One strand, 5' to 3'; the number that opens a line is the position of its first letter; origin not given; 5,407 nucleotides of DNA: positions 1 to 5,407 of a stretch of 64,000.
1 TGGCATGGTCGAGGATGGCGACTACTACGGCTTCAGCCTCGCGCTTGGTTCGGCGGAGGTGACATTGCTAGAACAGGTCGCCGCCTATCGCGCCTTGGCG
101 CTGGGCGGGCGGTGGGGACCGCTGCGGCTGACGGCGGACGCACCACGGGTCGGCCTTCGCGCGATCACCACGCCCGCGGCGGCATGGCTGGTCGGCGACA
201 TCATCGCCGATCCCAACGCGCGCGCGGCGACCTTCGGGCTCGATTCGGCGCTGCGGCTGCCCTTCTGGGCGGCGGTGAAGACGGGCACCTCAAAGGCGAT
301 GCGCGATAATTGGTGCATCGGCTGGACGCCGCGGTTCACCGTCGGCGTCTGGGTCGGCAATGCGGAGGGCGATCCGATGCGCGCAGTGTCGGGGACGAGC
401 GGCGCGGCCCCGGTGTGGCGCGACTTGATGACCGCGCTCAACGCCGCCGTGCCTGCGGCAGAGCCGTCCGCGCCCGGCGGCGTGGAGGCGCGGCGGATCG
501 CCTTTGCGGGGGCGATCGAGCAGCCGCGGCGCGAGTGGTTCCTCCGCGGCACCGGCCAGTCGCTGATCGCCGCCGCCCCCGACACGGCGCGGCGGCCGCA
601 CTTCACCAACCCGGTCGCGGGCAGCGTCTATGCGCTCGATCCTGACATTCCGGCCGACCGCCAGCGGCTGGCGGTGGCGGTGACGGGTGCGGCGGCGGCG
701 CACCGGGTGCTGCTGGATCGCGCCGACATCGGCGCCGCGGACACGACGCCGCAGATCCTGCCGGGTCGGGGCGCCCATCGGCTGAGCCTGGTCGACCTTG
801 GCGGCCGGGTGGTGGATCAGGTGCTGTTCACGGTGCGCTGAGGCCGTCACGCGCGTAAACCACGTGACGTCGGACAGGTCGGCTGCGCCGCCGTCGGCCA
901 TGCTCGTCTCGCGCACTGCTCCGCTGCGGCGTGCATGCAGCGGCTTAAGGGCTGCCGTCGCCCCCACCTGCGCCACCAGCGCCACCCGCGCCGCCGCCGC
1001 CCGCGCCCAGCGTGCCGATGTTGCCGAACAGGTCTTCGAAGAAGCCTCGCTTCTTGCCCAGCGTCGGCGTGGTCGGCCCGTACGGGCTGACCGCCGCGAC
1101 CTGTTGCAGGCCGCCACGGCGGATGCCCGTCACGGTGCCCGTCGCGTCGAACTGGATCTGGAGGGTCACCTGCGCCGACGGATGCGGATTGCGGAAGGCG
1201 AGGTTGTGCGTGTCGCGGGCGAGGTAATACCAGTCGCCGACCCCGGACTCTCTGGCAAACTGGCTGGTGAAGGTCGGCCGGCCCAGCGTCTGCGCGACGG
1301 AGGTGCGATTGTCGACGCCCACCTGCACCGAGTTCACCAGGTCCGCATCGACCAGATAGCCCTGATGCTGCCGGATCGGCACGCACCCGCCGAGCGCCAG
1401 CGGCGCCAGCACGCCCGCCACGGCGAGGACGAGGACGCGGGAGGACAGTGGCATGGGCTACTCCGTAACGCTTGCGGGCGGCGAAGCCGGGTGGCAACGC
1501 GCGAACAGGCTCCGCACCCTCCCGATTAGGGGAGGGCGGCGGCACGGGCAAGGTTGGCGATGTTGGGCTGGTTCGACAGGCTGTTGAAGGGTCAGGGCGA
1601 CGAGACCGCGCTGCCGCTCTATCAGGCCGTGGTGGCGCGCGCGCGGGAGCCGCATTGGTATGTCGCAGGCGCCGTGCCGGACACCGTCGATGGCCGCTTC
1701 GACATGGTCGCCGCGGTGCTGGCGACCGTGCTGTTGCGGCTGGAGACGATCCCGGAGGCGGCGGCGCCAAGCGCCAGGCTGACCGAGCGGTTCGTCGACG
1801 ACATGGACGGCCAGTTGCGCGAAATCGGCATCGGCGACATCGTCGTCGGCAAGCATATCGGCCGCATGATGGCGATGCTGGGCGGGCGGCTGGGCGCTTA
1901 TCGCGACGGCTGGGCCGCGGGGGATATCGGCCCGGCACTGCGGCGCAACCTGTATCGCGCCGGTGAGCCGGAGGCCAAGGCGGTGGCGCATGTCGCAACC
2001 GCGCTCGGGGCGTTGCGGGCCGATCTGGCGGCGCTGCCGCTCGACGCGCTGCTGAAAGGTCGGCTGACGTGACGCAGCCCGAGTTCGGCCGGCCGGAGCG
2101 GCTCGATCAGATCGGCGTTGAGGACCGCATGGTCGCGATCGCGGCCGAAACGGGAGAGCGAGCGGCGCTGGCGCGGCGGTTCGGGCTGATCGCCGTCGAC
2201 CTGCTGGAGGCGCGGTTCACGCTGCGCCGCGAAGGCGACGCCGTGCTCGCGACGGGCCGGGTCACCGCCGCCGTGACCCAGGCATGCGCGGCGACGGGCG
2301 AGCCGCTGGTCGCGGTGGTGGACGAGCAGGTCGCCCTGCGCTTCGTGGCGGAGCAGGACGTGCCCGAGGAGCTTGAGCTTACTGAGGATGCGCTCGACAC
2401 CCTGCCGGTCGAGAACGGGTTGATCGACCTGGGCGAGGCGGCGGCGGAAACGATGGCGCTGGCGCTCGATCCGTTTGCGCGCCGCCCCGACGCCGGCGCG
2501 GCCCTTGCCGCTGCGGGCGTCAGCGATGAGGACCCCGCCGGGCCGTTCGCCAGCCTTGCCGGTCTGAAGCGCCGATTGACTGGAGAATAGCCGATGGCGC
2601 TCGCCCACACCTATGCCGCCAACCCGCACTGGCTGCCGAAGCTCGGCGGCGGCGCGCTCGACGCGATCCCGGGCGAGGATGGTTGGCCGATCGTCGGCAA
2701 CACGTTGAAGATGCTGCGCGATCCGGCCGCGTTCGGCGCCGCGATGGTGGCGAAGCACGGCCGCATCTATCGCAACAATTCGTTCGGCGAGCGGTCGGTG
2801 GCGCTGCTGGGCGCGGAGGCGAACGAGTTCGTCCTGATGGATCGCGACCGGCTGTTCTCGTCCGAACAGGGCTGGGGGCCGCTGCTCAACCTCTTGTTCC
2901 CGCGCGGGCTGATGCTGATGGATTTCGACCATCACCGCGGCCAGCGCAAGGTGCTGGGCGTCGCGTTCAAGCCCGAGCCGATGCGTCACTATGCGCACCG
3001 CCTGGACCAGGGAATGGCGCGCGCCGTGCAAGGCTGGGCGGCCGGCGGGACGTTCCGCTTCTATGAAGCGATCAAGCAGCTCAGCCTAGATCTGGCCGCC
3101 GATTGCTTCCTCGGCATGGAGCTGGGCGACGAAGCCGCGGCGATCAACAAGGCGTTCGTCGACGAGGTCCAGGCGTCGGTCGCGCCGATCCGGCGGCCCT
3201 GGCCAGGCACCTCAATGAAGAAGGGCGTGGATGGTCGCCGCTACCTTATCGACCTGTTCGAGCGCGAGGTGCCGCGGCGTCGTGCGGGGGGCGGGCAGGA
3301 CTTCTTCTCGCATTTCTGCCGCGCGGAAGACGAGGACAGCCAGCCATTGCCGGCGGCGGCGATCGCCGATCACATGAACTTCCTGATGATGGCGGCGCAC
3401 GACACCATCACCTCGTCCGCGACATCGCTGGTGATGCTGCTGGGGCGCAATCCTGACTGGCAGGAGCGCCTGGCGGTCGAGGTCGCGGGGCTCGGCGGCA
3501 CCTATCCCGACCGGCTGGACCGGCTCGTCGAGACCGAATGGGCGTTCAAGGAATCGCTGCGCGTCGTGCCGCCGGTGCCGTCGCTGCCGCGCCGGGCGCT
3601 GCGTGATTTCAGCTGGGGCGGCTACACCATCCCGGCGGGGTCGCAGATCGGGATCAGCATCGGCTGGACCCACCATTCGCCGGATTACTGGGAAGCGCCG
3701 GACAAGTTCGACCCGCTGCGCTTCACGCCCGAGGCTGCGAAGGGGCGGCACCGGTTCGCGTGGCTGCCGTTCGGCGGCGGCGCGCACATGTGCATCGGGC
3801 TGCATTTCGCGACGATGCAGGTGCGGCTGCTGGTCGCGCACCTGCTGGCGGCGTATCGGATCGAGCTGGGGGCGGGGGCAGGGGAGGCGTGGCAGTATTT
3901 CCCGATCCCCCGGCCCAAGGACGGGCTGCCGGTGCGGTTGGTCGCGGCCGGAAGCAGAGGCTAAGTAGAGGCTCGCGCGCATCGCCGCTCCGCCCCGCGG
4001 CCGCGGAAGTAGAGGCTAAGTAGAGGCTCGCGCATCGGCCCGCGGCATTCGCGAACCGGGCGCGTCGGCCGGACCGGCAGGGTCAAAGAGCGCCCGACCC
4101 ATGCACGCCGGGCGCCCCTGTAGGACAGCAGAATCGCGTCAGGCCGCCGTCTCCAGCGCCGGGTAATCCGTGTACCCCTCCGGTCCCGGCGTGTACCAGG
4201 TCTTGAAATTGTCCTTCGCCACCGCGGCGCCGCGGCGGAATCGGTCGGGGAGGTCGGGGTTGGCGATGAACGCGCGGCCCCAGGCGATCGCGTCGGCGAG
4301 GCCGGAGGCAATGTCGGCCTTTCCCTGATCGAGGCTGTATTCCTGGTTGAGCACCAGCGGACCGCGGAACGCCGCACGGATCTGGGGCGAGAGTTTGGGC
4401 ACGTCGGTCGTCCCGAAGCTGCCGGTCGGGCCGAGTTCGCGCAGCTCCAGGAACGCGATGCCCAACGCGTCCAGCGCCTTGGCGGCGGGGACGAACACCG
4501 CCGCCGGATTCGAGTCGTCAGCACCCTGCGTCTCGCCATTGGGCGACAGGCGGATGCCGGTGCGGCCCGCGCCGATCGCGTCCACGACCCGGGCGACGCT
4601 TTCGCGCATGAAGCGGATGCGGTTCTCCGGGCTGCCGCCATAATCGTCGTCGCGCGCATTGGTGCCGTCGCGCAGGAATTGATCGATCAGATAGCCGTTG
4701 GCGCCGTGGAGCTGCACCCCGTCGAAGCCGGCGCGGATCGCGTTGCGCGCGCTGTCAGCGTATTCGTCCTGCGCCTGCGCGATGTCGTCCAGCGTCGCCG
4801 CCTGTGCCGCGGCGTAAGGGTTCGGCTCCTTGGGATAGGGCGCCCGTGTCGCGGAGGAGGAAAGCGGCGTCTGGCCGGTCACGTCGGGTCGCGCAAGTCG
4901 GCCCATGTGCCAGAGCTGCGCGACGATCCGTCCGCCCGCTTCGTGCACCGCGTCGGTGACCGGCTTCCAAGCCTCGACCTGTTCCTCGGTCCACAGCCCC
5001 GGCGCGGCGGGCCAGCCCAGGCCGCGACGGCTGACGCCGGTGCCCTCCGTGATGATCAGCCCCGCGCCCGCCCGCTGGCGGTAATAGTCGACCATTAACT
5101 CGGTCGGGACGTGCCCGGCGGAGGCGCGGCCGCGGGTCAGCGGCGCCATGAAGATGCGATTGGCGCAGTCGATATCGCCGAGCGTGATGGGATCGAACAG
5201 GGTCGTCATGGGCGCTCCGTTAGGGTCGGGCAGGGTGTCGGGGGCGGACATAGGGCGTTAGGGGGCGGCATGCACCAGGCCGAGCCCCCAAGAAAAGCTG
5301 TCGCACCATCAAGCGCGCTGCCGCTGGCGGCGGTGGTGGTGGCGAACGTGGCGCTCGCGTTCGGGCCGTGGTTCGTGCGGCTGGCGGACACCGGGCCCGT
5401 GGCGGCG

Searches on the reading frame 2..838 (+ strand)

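Call 48: search_protein_families(library=pfam, proteins=[window:2-838:+], max_evalue=0.001)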
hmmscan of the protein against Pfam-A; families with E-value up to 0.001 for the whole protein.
window:2-838:+ (279 aa): 1 family
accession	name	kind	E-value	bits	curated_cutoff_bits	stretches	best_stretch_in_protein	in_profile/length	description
PF06832.18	BiPBP_C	-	1.5e-12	47.7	26.8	1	192-274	5-88/90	Penicillin-Binding Protein C-terminus Family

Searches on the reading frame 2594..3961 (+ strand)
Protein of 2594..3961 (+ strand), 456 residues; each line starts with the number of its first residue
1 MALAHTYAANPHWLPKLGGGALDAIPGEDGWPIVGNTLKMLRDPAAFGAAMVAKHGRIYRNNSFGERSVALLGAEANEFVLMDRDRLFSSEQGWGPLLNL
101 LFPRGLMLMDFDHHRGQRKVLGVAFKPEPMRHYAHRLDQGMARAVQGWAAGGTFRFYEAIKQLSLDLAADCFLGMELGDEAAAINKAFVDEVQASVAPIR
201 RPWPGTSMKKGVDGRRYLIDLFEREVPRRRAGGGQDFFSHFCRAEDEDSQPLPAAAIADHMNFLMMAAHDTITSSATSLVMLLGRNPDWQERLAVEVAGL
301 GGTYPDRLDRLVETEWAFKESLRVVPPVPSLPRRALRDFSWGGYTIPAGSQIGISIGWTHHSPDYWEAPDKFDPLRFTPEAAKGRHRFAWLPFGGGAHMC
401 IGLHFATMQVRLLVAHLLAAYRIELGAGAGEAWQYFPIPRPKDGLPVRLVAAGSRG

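Call 48: search_protein_families(library=pfam, proteins=[window:2594-3961:+], max_evalue=0.001)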
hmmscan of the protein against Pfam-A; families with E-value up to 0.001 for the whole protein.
window:2594-3961:+ (456 aa): 1 family
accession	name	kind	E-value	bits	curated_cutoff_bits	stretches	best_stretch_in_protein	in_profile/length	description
PF00067.27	p450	-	3.1e-54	184.9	22.8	1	26-425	2-436/462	Cytochrome P450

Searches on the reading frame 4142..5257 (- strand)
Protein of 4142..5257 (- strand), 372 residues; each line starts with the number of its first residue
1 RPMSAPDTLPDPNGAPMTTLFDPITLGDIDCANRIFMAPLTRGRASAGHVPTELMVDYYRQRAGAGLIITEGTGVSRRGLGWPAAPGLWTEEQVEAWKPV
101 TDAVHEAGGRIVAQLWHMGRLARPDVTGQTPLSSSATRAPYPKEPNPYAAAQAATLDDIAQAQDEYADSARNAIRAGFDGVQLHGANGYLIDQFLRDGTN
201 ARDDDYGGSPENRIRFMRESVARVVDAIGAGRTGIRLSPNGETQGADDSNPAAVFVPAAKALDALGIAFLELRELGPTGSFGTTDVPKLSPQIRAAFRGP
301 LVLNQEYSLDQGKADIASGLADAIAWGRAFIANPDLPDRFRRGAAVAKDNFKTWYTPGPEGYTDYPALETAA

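Call 48: search_protein_families(library=pfam, proteins=[window:4142-5257:-], max_evalue=0.001)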
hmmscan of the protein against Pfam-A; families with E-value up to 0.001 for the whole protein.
window:4142-5257:- (372 aa): 1 family
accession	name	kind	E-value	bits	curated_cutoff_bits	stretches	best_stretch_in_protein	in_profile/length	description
PF00724.26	Oxidored_FMN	-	8.4e-76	255.9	27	1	20-343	2-338/342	NADH:flavin oxidoreductase / NADH oxidase family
